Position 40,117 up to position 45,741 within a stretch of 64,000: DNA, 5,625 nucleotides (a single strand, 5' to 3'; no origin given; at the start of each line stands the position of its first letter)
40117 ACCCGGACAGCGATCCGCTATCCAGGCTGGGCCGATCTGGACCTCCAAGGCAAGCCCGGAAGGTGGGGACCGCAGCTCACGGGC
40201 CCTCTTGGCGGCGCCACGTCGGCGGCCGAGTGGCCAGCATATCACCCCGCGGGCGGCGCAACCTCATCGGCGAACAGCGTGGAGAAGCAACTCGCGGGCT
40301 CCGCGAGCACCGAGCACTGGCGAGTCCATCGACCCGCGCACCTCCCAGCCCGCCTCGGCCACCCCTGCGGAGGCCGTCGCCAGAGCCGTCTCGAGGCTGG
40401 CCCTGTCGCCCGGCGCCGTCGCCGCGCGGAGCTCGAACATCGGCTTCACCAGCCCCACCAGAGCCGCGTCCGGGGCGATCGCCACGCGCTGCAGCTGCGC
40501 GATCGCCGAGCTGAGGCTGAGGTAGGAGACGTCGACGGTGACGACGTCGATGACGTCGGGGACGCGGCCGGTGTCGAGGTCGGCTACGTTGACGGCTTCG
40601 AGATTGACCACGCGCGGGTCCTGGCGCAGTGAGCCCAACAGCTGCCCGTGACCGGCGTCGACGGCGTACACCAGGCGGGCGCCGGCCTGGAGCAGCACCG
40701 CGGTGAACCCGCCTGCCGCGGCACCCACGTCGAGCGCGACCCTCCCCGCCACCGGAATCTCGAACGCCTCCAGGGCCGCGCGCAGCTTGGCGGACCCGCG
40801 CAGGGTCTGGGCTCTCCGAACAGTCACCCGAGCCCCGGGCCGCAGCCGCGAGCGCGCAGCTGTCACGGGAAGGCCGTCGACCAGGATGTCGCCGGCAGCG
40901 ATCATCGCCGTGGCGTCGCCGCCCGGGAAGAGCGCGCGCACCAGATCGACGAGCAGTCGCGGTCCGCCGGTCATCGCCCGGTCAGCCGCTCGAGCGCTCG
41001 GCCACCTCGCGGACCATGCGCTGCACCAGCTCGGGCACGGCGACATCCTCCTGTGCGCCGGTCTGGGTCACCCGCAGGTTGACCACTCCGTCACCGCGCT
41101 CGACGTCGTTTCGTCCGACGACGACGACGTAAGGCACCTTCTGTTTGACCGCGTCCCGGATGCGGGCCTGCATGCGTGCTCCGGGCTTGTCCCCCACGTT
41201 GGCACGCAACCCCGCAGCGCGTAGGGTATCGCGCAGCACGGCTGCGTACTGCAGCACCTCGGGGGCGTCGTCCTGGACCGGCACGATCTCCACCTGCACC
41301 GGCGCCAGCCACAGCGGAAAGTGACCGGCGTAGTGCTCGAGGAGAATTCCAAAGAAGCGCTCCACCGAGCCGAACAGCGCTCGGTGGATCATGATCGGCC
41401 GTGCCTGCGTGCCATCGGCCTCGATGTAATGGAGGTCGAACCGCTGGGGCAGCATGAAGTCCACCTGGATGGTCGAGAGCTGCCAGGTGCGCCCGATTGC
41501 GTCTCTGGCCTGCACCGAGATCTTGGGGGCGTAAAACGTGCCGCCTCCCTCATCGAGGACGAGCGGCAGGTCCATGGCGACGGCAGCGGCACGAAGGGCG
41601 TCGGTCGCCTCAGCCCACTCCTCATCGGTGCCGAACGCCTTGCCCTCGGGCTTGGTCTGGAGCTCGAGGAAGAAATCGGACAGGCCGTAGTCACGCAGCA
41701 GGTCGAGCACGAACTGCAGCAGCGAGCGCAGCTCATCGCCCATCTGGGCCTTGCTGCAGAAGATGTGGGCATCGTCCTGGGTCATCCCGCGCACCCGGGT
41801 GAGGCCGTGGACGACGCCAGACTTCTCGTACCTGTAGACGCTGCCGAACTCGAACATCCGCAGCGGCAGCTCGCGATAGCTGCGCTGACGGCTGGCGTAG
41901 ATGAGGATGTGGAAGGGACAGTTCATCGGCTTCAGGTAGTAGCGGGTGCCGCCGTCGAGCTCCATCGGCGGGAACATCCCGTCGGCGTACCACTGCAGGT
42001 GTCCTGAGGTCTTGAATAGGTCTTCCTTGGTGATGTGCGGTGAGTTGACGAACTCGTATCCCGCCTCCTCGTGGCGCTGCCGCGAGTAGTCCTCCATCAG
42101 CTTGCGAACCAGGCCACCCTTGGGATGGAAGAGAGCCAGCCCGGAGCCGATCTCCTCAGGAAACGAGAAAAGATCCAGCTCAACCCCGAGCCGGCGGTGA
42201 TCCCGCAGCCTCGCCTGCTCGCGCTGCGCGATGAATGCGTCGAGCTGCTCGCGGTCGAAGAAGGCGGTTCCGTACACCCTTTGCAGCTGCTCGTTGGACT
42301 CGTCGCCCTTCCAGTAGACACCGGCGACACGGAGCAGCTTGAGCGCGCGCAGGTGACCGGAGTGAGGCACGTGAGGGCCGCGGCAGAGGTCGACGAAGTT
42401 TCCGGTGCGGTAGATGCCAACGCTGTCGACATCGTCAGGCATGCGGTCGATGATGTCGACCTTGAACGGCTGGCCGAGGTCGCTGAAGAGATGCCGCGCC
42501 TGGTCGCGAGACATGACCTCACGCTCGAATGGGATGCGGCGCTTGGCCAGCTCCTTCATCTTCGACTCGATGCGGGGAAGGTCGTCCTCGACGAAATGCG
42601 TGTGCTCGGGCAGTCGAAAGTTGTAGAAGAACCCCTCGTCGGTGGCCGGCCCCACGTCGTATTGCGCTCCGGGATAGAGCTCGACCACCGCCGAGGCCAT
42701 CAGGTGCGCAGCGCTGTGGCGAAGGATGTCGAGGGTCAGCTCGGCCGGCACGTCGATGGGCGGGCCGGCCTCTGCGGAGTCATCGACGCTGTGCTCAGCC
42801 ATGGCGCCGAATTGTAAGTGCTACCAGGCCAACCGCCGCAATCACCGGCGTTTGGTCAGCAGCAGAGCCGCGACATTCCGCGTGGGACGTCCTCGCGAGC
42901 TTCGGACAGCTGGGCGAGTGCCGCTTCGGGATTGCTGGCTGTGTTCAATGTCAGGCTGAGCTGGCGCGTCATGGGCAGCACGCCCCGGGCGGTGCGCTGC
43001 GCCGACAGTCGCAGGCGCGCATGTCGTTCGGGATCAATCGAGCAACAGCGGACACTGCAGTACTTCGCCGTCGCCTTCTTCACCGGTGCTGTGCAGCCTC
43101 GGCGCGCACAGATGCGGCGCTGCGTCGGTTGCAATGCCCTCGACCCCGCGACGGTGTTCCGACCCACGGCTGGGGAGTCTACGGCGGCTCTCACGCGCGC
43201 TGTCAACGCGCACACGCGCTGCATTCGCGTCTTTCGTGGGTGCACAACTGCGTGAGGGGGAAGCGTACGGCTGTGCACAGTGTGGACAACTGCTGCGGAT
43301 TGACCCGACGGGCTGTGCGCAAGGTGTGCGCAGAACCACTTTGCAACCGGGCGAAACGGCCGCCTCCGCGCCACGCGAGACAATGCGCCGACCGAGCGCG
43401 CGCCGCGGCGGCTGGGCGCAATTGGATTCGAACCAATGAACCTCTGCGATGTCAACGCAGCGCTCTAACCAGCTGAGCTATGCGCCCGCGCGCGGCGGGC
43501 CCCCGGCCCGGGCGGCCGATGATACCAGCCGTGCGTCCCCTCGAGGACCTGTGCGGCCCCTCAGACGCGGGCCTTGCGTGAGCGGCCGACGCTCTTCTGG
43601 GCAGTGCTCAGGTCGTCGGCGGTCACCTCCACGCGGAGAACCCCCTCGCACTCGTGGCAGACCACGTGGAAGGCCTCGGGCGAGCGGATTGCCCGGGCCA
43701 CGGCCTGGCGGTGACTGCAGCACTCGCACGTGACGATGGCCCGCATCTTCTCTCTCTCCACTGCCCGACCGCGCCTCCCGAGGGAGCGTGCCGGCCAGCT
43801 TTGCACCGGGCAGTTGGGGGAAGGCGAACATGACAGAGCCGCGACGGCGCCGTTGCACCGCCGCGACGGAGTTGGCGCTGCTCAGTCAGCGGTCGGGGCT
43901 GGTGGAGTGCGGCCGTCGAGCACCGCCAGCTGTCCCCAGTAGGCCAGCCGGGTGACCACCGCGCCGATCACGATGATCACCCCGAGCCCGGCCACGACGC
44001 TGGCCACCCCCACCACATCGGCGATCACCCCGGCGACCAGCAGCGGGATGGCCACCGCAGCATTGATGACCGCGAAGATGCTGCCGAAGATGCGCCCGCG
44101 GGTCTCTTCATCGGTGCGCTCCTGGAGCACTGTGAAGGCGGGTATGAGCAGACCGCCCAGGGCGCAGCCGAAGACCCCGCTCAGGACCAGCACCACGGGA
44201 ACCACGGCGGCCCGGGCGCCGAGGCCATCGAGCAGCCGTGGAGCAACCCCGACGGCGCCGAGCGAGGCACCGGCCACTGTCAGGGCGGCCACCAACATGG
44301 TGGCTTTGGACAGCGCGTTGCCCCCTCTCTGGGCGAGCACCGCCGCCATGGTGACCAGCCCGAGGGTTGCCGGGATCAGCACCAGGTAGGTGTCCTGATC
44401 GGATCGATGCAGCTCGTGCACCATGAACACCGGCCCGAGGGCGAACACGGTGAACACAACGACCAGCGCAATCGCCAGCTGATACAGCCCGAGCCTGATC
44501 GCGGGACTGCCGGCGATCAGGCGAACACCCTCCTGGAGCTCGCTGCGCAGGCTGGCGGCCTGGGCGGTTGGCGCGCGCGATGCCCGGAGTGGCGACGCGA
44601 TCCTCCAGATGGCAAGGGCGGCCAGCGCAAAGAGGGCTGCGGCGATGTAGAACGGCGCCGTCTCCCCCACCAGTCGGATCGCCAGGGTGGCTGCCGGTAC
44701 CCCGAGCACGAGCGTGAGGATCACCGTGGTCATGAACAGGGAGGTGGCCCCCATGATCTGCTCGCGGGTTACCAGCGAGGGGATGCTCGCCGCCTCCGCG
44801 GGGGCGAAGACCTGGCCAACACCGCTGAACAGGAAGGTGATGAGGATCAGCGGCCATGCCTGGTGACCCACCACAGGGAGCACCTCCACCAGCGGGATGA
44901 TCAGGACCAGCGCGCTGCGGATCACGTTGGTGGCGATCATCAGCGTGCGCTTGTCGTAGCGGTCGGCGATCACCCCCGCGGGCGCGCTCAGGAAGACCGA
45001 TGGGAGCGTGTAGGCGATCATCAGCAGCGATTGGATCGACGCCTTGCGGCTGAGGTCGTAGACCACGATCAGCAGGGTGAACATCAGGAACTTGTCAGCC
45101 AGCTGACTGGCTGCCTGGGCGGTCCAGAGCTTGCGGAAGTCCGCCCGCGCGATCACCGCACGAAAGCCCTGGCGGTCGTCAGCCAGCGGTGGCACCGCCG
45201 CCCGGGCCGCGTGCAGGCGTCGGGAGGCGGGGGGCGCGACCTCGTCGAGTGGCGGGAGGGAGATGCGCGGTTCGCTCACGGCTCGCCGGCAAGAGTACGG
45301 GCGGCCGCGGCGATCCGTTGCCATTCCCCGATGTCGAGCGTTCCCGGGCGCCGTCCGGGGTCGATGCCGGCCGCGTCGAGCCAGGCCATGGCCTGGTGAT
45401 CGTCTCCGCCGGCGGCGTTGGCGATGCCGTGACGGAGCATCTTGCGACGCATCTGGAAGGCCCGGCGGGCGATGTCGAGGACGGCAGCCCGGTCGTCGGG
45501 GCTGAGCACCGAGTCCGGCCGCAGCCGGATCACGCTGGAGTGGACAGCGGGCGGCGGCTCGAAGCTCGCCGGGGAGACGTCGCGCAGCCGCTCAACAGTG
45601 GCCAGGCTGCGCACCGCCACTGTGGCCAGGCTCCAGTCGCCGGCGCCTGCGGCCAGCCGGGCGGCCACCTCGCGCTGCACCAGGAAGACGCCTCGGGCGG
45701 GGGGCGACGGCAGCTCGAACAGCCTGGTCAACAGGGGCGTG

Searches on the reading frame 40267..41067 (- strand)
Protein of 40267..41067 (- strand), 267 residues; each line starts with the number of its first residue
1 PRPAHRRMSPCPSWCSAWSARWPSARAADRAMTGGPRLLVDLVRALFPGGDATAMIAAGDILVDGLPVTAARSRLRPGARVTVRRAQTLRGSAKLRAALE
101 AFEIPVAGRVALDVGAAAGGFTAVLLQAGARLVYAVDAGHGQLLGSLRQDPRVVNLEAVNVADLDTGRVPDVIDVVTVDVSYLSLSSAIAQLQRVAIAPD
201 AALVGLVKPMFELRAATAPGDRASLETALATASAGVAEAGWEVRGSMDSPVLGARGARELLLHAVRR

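Call 11: search_protein_families(library=pfam, max_evalue=0.00001, proteins=[window:40267-41067:-])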
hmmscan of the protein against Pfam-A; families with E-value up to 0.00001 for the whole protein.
window:40267-41067:- (267 aa): 1 family
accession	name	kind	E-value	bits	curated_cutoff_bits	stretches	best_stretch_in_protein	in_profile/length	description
PF01728.25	FtsJ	-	1.6e-23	84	24.1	1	90-261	4-176/181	FtsJ-like methyltransferase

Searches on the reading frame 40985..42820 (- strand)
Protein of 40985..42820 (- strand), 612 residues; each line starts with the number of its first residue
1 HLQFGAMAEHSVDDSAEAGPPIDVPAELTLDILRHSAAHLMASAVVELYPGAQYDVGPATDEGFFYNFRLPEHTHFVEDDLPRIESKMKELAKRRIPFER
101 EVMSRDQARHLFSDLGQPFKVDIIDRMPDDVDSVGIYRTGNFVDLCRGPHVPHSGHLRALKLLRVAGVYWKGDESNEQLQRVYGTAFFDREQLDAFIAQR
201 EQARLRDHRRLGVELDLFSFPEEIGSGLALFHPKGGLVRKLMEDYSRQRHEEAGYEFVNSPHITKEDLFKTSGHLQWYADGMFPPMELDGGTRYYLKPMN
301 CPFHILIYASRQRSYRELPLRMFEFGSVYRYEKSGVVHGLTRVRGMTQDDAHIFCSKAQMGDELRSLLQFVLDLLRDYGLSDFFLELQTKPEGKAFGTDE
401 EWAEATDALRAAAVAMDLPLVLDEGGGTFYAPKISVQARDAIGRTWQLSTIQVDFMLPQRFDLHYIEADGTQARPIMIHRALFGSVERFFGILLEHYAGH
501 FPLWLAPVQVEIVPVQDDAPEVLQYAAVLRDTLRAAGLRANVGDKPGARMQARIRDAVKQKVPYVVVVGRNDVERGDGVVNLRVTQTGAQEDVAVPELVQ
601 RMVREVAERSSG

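Call 11: search_protein_families(library=pfam, max_evalue=0.00001, proteins=[window:40985-42820:-])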
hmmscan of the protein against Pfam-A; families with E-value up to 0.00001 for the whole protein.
window:40985-42820:- (612 aa): 3 families
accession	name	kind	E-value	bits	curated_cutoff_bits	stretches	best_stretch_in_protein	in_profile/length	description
PF00587.30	tRNA-synt_2b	-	5.9e-42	144.2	29.3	1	289-497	6-179/179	tRNA synthetase class II core domain (G, H, P, S and T)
PF03129.25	HGTP_anticodon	-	1.8e-16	60.5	21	1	509-602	1-91/94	Anticodon binding domain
PF07973.19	tRNA_SAD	-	1.8e-13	50.7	24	1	134-183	1-44/44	Threonyl and Alanyl tRNA synthetase second additional domain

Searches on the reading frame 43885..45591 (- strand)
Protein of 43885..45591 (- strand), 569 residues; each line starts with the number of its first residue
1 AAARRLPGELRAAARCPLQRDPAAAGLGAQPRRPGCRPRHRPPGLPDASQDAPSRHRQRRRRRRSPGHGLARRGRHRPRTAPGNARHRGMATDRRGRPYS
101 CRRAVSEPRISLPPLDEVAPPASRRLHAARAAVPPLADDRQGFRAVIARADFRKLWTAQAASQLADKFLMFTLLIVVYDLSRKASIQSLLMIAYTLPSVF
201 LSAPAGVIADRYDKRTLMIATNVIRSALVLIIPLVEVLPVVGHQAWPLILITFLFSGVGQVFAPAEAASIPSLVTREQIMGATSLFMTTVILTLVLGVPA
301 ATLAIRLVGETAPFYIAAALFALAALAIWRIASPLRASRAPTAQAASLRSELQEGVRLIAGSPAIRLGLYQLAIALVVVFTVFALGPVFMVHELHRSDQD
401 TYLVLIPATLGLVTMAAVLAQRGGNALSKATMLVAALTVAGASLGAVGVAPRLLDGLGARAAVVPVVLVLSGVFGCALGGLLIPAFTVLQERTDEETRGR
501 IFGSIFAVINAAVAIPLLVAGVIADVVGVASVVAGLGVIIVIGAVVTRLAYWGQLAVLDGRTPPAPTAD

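Call 11: search_protein_families(library=pfam, max_evalue=0.00001, proteins=[window:43885-45591:-])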
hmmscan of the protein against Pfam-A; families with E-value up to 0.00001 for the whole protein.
window:43885-45591:- (569 aa): 2 families
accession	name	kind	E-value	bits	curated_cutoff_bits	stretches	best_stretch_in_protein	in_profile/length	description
PF07690.21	MFS_1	-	1.2e-27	97.2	33.4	1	155-446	1-285/347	Major Facilitator Superfamily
PF05977.19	MFS_3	-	5e-16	58.7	27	1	148-547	8-390/524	Transmembrane secretion effector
